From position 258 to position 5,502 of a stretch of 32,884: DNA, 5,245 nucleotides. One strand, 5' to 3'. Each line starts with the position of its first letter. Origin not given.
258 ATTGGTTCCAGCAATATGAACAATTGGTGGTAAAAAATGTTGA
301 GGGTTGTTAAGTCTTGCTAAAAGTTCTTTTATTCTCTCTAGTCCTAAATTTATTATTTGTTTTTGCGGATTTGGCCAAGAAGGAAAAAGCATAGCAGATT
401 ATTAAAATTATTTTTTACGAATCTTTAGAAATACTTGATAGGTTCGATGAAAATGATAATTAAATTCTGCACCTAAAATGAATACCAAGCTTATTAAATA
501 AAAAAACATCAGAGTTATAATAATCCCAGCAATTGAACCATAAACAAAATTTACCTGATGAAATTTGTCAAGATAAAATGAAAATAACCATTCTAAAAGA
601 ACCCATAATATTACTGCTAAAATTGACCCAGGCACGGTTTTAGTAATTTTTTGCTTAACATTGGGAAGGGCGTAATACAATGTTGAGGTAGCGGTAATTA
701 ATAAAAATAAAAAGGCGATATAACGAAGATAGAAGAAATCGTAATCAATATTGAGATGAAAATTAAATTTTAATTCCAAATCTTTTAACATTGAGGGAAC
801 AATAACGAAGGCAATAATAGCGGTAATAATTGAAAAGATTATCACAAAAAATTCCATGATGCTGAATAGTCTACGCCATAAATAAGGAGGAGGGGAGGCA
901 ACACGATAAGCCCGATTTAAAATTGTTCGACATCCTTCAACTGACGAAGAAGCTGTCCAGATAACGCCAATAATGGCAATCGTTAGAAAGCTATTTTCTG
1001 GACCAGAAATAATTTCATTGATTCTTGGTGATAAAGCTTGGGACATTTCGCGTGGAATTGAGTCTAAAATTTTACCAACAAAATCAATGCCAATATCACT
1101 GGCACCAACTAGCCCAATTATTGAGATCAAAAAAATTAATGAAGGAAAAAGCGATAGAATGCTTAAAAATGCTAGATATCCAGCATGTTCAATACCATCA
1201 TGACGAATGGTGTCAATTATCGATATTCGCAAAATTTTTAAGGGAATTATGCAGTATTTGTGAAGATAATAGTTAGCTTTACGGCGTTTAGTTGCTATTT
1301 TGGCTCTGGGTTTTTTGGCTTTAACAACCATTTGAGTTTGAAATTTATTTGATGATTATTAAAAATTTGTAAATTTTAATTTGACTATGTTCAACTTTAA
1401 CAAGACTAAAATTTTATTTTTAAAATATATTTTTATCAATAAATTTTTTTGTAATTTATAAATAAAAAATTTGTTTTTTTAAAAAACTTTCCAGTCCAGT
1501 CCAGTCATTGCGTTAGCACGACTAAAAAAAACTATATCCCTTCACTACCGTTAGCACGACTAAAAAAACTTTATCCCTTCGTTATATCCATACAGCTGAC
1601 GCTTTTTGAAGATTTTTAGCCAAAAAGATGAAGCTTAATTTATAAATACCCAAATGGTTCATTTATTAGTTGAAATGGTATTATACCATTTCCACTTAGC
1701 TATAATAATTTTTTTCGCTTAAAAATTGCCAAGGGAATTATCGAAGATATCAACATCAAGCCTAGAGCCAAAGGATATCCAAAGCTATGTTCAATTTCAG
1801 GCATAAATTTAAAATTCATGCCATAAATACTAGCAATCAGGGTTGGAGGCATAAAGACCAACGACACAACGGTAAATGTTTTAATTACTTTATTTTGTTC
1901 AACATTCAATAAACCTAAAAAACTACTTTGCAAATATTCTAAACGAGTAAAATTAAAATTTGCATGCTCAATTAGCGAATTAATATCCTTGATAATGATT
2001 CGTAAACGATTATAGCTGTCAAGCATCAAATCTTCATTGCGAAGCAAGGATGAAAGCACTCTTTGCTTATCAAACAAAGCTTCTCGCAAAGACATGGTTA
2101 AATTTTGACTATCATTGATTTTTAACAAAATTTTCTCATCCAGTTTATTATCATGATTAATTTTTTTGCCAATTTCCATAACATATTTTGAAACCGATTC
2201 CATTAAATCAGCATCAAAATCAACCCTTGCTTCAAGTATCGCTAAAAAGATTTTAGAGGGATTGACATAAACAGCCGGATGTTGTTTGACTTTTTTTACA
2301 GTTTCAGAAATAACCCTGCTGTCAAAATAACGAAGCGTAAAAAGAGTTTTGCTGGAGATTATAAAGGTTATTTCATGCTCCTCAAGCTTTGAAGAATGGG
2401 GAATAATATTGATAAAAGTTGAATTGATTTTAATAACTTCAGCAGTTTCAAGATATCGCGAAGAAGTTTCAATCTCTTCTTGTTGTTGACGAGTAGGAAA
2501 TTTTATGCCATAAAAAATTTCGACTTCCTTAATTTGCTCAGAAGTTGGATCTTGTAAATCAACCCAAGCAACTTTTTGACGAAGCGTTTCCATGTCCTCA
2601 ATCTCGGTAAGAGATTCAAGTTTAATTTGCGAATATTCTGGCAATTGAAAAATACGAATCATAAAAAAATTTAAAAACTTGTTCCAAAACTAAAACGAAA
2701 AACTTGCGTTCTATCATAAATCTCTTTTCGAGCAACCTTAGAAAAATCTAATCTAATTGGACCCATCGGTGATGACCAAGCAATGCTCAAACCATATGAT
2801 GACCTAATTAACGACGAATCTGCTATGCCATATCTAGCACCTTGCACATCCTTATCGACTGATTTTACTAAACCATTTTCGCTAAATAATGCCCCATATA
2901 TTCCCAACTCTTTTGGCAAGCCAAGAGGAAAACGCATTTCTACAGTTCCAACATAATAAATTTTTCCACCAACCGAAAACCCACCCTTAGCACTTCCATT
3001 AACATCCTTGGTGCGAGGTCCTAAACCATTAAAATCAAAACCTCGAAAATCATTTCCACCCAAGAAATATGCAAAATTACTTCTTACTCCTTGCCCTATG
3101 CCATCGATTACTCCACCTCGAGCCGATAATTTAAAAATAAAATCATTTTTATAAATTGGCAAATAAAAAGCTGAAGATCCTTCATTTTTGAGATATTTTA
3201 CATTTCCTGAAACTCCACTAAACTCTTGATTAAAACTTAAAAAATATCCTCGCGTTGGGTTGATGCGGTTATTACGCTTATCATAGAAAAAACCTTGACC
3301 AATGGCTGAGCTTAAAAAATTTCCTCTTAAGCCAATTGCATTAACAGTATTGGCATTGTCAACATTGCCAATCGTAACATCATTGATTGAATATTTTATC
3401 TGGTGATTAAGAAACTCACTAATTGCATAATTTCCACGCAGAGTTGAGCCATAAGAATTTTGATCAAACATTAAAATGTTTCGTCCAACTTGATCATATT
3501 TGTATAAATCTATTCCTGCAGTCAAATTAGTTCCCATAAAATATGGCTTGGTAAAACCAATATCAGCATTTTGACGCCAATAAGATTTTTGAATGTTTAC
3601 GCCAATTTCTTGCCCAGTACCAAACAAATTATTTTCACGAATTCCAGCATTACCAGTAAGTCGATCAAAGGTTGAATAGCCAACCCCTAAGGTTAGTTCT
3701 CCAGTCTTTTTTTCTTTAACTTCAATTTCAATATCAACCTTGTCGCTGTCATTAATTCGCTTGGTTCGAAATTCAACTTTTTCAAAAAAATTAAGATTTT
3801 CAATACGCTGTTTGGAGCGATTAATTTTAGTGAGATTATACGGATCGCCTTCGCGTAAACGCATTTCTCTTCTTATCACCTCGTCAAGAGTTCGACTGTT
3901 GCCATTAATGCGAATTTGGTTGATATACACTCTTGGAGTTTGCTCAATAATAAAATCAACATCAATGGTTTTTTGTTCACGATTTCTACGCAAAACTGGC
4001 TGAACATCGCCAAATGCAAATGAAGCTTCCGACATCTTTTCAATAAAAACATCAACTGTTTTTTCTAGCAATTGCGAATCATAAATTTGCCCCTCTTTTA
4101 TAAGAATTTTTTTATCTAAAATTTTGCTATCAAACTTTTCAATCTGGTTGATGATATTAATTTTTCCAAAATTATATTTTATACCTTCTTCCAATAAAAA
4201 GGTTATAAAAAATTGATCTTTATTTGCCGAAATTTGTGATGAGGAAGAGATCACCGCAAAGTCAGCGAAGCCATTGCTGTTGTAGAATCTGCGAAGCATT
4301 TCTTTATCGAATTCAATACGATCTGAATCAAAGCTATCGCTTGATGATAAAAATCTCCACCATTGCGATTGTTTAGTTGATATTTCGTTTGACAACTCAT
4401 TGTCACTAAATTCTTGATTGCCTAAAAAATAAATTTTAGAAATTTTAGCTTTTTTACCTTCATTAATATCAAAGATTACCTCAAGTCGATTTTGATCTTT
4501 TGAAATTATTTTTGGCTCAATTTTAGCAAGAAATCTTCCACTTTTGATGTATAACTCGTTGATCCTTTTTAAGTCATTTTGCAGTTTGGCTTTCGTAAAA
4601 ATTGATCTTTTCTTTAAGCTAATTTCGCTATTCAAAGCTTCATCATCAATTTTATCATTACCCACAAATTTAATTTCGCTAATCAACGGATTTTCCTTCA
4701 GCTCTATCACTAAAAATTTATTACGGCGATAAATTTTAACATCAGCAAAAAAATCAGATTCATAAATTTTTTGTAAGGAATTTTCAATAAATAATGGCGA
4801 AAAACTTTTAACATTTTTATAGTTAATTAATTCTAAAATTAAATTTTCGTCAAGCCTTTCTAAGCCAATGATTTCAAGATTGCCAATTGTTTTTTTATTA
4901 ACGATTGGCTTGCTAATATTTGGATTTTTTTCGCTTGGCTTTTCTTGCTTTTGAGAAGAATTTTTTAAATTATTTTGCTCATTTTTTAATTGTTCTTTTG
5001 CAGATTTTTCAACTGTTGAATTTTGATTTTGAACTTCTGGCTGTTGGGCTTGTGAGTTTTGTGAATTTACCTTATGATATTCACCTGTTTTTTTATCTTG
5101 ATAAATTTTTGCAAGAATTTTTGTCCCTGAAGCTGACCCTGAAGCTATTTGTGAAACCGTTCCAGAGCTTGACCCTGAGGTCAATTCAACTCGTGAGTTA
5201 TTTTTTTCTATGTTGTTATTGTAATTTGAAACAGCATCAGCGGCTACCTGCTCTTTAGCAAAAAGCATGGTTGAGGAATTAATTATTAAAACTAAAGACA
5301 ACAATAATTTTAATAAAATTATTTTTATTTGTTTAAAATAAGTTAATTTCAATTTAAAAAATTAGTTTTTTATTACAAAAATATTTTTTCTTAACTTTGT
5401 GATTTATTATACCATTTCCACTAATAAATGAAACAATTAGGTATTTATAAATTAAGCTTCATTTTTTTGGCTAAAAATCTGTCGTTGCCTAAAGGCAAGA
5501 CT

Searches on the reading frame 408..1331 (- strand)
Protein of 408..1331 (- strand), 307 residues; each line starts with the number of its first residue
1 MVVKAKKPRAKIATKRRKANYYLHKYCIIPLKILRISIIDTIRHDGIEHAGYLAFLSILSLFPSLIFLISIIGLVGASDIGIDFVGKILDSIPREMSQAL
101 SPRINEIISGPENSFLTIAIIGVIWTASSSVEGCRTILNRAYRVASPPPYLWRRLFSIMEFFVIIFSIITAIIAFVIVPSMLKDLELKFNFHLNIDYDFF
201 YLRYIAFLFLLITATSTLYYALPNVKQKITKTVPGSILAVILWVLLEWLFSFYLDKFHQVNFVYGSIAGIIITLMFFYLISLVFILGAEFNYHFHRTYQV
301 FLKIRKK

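Call 7: search_protein_families(library=pfam, proteins=[window:408-1331:-], max_evalue=0.001)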
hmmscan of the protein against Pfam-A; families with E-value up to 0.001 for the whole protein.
window:408-1331:- (307 aa): 1 family
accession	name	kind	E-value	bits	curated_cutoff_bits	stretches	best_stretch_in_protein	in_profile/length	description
PF03631.20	Virul_fac_BrkB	-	2.7e-55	188.3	33.7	1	43-295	2-256/259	Virulence factor BrkB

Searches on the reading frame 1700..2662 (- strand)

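Call 7: search_protein_families(library=pfam, proteins=[window:1700-2662:-], max_evalue=0.001)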
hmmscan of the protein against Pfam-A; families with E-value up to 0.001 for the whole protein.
window:1700-2662:- (320 aa): 1 family
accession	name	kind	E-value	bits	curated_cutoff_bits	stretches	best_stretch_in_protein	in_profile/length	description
PF01544.23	CorA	-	1.8e-51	175.6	27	1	29-316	2-292/292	CorA-like Mg2+ transporter protein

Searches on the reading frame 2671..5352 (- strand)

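Call 7: search_protein_families(library=pfam, proteins=[window:2671-5352:-], max_evalue=0.001)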
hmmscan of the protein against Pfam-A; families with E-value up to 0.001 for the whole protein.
window:2671-5352:- (893 aa): 2 families
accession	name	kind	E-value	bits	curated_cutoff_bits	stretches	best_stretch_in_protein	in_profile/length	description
PF01103.29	Omp85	-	5.3e-58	197.5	24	1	575-893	1-325/325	Omp85 superfamily domain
PF07244.20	POTRA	-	1.6e-55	186.2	21.3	4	475-548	1-79/79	Surface antigen variable number repeat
